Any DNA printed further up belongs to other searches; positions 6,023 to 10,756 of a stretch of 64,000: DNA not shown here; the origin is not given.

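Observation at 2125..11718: Seven sense-oriented copies of a 21-nt motif (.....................) upstream of stress/envelope genes flanking the giant kinase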

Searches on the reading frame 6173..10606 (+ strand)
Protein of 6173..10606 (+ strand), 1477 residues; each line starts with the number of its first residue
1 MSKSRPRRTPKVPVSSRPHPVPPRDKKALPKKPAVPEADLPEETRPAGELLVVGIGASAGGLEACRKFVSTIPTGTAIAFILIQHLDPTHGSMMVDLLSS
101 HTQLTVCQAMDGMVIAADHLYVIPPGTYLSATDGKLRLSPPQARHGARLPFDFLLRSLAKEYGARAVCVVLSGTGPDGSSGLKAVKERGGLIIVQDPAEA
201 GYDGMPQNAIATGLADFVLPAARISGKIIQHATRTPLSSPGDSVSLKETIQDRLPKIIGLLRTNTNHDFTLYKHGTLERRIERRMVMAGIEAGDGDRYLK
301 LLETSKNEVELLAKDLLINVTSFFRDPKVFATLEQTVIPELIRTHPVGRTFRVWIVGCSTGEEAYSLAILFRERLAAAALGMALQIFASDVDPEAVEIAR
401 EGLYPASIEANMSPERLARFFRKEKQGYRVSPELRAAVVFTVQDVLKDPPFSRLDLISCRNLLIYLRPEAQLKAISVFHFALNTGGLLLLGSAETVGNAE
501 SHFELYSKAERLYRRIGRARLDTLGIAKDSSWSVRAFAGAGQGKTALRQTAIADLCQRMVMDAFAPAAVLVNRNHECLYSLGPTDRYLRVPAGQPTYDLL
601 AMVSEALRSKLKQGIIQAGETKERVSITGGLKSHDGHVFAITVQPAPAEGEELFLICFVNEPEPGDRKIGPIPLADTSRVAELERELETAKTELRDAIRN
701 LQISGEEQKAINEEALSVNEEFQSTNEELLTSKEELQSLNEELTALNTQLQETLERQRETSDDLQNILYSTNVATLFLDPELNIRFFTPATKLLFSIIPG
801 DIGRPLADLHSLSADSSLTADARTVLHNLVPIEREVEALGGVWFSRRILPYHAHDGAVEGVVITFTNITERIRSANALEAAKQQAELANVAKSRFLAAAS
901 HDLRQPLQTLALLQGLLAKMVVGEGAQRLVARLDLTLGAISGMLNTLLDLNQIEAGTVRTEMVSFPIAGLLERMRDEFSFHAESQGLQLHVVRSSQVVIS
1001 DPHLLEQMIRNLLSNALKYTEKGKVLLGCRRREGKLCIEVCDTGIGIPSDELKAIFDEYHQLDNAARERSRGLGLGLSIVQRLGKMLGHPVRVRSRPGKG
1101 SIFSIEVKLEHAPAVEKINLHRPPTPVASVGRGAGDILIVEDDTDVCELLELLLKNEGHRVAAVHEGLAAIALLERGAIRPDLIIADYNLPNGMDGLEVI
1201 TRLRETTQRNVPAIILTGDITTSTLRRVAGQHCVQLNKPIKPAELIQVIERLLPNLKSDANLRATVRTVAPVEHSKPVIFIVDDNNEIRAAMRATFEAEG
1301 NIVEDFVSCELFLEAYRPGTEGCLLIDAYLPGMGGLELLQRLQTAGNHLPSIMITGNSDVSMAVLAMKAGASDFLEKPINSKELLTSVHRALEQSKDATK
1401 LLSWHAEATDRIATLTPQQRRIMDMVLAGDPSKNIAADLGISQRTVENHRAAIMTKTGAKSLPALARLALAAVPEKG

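Call 11: search_protein_families(library=pfam, proteins=[window:6173-10606:+], max_evalue=0.01)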
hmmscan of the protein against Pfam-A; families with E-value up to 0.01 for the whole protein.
window:6173-10606:+ (1477 aa): 11 families
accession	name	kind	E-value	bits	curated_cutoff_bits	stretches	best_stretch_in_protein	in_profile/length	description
PF01339.22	CheB_methylest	-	1.2e-53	181.9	24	1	53-228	1-174/174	CheB methylesterase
PF01739.24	CheR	-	1.9e-51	174.7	27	1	319-507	1-190/195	CheR methyltransferase, SAM binding domain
PF00072.30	Response_reg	-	3e-45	153.4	30.2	2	1279-1388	1-110/111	Response regulator receiver domain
PF13596.12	PAS_10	-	3.3e-25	89.2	22.1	1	764-869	1-106/106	PAS domain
PF02518.31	HATPase_c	-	4.5e-24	85.5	26.4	1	1001-1110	2-110/111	Histidine kinase-, DNA gyrase B-, and HSP90-like ATPase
PF00196.25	GerE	-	4.6e-15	55.4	23.5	1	1414-1469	2-57/57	Bacterial regulatory proteins, luxR family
PF08448.16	PAS_4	-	4.3e-08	33.8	23.1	1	770-872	3-109/110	PAS fold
PF03705.20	CheR_N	-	7.3e-08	32.4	27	1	256-303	5-50/53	CheR methyltransferase, all-alpha domain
PF00512.31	HisKA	-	2.1e-07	31.3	26.9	1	891-956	1-66/66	His Kinase A (phospho-acceptor) domain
PF08281.18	Sigma70_r4_2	-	9.4e-06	25.6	25.7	1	1409-1451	5-48/54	Sigma-70, region 4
PF18719.7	ArlS_N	-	0.0091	16.7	27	0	728-798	16-77/140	ArlS sensor domain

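Call 32: search_dna_similar(query=window:6173-10603:+, collection=plasmids, mode=protein, max_rows=30, max_evalue=1e-50)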
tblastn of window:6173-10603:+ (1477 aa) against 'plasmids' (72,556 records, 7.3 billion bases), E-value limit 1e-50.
Records with a match: 356; places in all: 476; records where one place covers at least 80% of the query: 27.
Best place of each record, by identity: <60% 356.
By first word of the organism name: Sinorhizobium 85; Rhizobium 53; Azospirillum 51; Ensifer 17; Paraburkholderia 16; Caballeronia 13; Methylocystis 7; Methylobacterium 7; Novosphingobium 6; Burkholderia 6; and 47 more.
By predicted mobility (MOB-suite, as given by PLSDB): non-mobilizable 193; mobilizable 89; conjugative 74.
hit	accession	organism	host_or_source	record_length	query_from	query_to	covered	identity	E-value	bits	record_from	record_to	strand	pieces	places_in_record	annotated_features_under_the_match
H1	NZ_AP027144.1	Methylocystis iwaonis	-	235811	26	1458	97%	59.3%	0e+0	1603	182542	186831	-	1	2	chemotaxis protein CheB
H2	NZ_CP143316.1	Methylocystis iwaonis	cell culture,rice rhizosphere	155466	26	1458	97%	59.2%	0e+0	1602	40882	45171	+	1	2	chemotaxis protein CheB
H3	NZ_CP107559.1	Methylocystis sp. MJC1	whole organism,Alpine Peat Bogs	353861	36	1458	96%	59.5%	0e+0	1613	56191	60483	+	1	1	chemotaxis protein CheB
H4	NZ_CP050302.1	Phyllobacterium sp. 628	Oxytropis pumilio,cell culture,root ...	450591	52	1458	95%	59.3%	0e+0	1582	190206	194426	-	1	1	chemotaxis protein CheB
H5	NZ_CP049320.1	Caballeronia sp. SBC2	whole organism,soil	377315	31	1458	97%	58.1%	0e+0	1580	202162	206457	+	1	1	chemotaxis protein CheB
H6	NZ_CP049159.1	Caballeronia sp. SBC1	whole organism,soil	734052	31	1458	97%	58.1%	0e+0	1571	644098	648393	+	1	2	chemotaxis protein CheB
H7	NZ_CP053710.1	Lichenicola cladoniae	Cladonia borealis,cell culture,lichen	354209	47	1458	96%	56.8%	0e+0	1477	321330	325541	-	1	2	chemotaxis protein CheB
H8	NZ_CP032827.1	Sphingomonas paeninsulae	whole organism,soil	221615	52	1456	95%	55.1%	0e+0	1367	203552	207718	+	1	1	CheR family methyltransferase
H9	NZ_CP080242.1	Polymorphobacter sp. PAMC 29334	Megaspora,lichen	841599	50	1458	95%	54.7%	0e+0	1389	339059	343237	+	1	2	CheR family methyltransferase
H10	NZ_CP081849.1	Polymorphobacter megasporae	Megaspora,lichen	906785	50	1458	95%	54.7%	0e+0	1386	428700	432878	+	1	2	CheR family methyltransferase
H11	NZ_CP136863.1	Methylocapsa polymorpha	Shagnum peat sample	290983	52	1458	95%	53.4%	0e+0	1366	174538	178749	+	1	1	CheR family methyltransferase | chemotaxis protein CheB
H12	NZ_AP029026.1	Asticcacaulis sp. DW145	-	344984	41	1457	96%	52.5%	0e+0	1348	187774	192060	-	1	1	chemotaxis protein CheB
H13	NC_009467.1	Acidiphilium cryptum JF-5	-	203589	30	1458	97%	51.9%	0e+0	1343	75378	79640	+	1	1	chemotaxis protein CheB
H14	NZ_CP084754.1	Roseateles sp. XES5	Xenopus laevis,bacterial culture,swab ...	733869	52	1456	95%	52.0%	0e+0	1327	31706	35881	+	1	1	chemotaxis protein CheB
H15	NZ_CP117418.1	Novosphingobium humi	Single cell,Soil from military shooting ...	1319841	52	1456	95%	51.7%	0e+0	1304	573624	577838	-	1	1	none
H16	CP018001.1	Rhizobium sp. Y9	Veronaeopsis simplex Y34,cell culture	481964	31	1457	97%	48.6%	0e+0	1209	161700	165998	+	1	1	histidine kinase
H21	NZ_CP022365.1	Azospirillum sp. TSH58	single cell,paddy soils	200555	44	1249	82%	42.3%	0e+0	854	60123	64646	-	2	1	chemotaxis protein CheB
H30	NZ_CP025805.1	Sulfitobacter sp. SK012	Marine Sediment,North Sea (sediment)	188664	52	870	55%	49.2%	0e+0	753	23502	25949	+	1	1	chemotaxis protein CheB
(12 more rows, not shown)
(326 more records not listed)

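Call 33: get_annotated_region(hit=H13, flank=20000)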
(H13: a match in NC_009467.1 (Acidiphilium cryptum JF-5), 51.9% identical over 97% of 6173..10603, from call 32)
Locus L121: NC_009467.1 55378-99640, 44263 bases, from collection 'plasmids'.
description: Acidiphilium cryptum JF-5 plasmid pACRY01, complete sequence
organism: Acidiphilium cryptum JF-5 (NCBI taxid 349163)
taxonomy: Bacteria; Pseudomonadota; Alphaproteobacteria; Rhodospirillales; Acetobacteraceae; Acidiphilium; Acidiphilium cryptum; Acidiphilium cryptum JF-5
host: -; source: -; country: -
typing (MOB-suite, as given by PLSDB): mobilizable; replicon rep_cluster_521; relaxase MOBF
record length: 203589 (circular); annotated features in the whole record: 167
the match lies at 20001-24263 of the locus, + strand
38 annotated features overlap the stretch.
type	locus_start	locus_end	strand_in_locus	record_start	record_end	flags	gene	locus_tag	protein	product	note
CDS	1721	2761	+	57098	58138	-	-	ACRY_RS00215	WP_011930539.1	IS110 family transposase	-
CDS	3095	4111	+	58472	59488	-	-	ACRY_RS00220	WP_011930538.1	IS110 family transposase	-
CDS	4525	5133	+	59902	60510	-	-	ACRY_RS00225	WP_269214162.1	transposase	-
CDS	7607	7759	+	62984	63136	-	-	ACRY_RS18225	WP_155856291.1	entericidin A/B family lipoprotein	GO:0009636 - response to toxic substance [Evidence IEA]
CDS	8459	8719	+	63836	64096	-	-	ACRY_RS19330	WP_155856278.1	hypothetical protein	-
CDS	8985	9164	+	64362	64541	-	-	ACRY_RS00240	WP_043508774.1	hypothetical protein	-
CDS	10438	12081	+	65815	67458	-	-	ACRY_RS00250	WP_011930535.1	IS1634 family transposase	-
CDS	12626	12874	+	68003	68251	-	-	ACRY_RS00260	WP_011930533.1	transposase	-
CDS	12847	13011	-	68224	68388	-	-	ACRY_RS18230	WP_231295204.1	transposase domain-containing protein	-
CDS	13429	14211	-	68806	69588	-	istB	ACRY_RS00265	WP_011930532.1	IS21-like element helper ATPase IstB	-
CDS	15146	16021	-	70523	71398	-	istB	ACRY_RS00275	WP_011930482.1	IS21-like element helper ATPase IstB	-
CDS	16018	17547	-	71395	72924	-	istA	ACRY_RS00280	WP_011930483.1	IS21 family transposase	-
CDS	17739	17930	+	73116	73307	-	-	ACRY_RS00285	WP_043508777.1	hypothetical protein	-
CDS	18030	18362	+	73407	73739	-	-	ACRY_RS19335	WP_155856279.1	hypothetical protein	-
CDS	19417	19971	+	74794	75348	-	-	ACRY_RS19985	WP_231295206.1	ISAs1 family transposase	-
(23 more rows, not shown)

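Call 34: get_annotated_region(hit=H5, flank=20000)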
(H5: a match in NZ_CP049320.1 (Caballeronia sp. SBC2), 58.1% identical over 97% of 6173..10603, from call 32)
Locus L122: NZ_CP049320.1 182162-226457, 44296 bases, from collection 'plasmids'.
description: Caballeronia sp. SBC2 plasmid pSBC2-4, complete sequence
organism: Caballeronia sp. SBC2 (NCBI taxid 2705547)
taxonomy: Bacteria; Pseudomonadota; Betaproteobacteria; Burkholderiales; Burkholderiaceae; Caballeronia; Caballeronia sp. SBC2
host: -; source: whole organism,soil; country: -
typing (MOB-suite, as given by PLSDB): mobilizable; relaxase MOBP
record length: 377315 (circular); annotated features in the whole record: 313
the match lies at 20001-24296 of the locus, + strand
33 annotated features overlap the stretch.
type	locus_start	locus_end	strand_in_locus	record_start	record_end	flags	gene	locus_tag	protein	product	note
CDS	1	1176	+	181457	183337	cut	-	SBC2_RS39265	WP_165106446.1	integrase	-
CDS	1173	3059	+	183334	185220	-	-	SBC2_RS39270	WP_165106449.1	integrase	-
CDS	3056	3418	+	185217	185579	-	-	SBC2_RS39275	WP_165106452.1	hypothetical protein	-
CDS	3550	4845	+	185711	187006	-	-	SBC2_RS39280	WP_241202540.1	IS91 family transposase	-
CDS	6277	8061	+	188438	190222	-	-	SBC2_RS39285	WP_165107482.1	chloride channel protein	GO:0006821 - chloride transport [Evidence IEA]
CDS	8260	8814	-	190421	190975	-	-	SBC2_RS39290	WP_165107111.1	general stress protein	-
CDS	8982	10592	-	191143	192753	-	-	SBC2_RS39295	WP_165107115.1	oleate hydratase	GO:0006631 - fatty acid metabolic process [Evidence IEA]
CDS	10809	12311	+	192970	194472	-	-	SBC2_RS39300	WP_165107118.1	basic amino acid/polyamine antiporter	GO:0015837 - amine transport [Evidence IEA]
CDS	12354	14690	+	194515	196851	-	speC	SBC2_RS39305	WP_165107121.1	ornithine decarboxylase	-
CDS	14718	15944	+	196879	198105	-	-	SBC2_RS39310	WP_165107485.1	arginine deiminase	GO:0019547 - arginine catabolic process to ornithine [Evidence IEA]; GO:0019546 - arginine deiminase pathway [Evidence ...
CDS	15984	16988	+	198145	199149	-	-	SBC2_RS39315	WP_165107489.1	ornithine carbamoyltransferase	GO:0006520 - amino acid metabolic process [Evidence IEA]; GO:0006591 - ornithine metabolic process [Evidence IEA]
CDS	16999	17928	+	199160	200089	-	-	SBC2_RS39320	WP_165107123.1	carbamate kinase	-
CDS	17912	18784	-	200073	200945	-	-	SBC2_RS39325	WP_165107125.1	slipin family protein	-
CDS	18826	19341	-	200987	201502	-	-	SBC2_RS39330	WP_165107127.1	universal stress protein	-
CDS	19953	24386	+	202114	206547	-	-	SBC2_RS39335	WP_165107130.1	chemotaxis protein CheB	-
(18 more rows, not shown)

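Call 38: get_annotated_region(hit=H1, flank=20000)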
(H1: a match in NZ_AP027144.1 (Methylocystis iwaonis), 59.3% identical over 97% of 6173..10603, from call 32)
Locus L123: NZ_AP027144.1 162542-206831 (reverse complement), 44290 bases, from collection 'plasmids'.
description: Methylocystis iwaonis strain SS37A-Re plasmid pSS37A-Re-2, complete sequence
organism: Methylocystis iwaonis (NCBI taxid 2885079)
taxonomy: Bacteria; Pseudomonadota; Alphaproteobacteria; Hyphomicrobiales; Methylocystaceae; Methylocystis; Methylocystis iwaonis
host: -; source: -; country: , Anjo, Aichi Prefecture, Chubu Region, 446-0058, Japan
typing (MOB-suite, as given by PLSDB): non-mobilizable
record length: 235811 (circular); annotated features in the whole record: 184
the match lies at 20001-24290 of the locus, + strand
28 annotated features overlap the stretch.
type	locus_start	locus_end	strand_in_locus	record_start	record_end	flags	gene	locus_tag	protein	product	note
CDS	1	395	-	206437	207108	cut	-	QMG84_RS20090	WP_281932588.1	IS6 family transposase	-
CDS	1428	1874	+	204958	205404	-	-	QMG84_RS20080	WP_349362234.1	GlsB/YeaQ/YmgE family stress response membrane protein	-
CDS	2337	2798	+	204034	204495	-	-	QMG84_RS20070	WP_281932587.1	PRC-barrel domain-containing protein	GO:0019684 - photosynthesis, light reaction [Evidence IEA]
CDS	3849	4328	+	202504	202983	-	-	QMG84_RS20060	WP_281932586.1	hypothetical protein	-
CDS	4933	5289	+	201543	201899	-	tnpB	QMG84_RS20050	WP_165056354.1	IS66 family insertion sequence element accessory protein TnpB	-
CDS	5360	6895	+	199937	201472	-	-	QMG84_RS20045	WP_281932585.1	IS66 family transposase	-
CDS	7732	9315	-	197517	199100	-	-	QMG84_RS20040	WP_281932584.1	cytochrome B6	-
CDS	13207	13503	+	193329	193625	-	-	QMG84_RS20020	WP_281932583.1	hypothetical protein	-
CDS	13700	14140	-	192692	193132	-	lysM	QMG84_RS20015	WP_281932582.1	peptidoglycan-binding protein LysM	-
CDS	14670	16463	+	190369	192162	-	-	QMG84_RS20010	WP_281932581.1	ABC transporter ATP-binding protein/permease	-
CDS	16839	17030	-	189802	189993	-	-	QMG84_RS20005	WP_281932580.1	CsbD family protein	-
CDS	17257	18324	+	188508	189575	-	-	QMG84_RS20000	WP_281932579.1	AI-2E family transporter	GO:1905887 - autoinducer AI-2 transmembrane transport [Evidence IEA]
CDS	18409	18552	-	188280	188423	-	-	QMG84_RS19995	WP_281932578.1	DUF3096 domain-containing protein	-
CDS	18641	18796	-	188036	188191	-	-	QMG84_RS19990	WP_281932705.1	DUF3309 family protein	-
CDS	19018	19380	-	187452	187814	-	-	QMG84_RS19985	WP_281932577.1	response regulator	GO:0000160 - phosphorelay signal transduction system [Evidence IEA]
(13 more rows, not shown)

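Call 39: get_annotated_region(hit=H8, flank=20000)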
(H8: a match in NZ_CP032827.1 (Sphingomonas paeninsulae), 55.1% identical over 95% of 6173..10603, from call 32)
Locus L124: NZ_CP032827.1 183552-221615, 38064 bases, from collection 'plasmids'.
description: Sphingomonas paeninsulae strain YZ-8 plasmid unnamed2, complete sequence
organism: Sphingomonas paeninsulae (NCBI taxid 2319844)
taxonomy: Bacteria; Pseudomonadota; Alphaproteobacteria; Sphingomonadales; Sphingomonadaceae; Sphingomonas; Sphingomonas paeninsulae
host: -; source: whole organism,soil; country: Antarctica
typing (MOB-suite, as given by PLSDB): conjugative; relaxase MOBP; mating-pair formation MPF_T
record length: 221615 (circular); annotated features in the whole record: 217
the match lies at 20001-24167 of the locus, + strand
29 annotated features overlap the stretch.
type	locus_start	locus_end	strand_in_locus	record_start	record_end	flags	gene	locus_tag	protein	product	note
CDS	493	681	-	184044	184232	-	-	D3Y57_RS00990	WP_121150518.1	hypothetical protein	-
CDS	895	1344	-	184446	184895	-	-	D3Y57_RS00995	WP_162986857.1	hypothetical protein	-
CDS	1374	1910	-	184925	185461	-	-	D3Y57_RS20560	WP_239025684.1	hypothetical protein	-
CDS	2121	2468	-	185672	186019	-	-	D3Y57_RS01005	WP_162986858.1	hypothetical protein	-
CDS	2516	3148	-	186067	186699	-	-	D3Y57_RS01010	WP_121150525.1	hypothetical protein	-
CDS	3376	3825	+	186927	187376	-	-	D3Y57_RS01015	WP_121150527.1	hypothetical protein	-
CDS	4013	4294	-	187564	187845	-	-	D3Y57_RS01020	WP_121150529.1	XRE family transcriptional regulator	-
CDS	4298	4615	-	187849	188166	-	-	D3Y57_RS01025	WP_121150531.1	type II toxin-antitoxin system RelE/ParE family toxin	-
CDS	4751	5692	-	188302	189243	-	-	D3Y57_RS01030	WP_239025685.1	zincin-like metallopeptidase domain-containing protein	-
CDS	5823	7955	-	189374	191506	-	-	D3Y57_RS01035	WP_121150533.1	ParB/RepB/Spo0J family partition protein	-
CDS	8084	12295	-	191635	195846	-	-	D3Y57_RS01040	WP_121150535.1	strawberry notch-like NTP hydrolase domain-containing protein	-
CDS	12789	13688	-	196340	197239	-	-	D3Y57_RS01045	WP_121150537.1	replication initiator protein A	-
CDS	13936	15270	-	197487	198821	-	repC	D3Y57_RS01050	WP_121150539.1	plasmid replication protein RepC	-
CDS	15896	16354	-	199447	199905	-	-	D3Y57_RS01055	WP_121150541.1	helix-turn-helix domain-containing protein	-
CDS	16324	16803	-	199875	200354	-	-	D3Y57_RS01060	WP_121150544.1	hypothetical protein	-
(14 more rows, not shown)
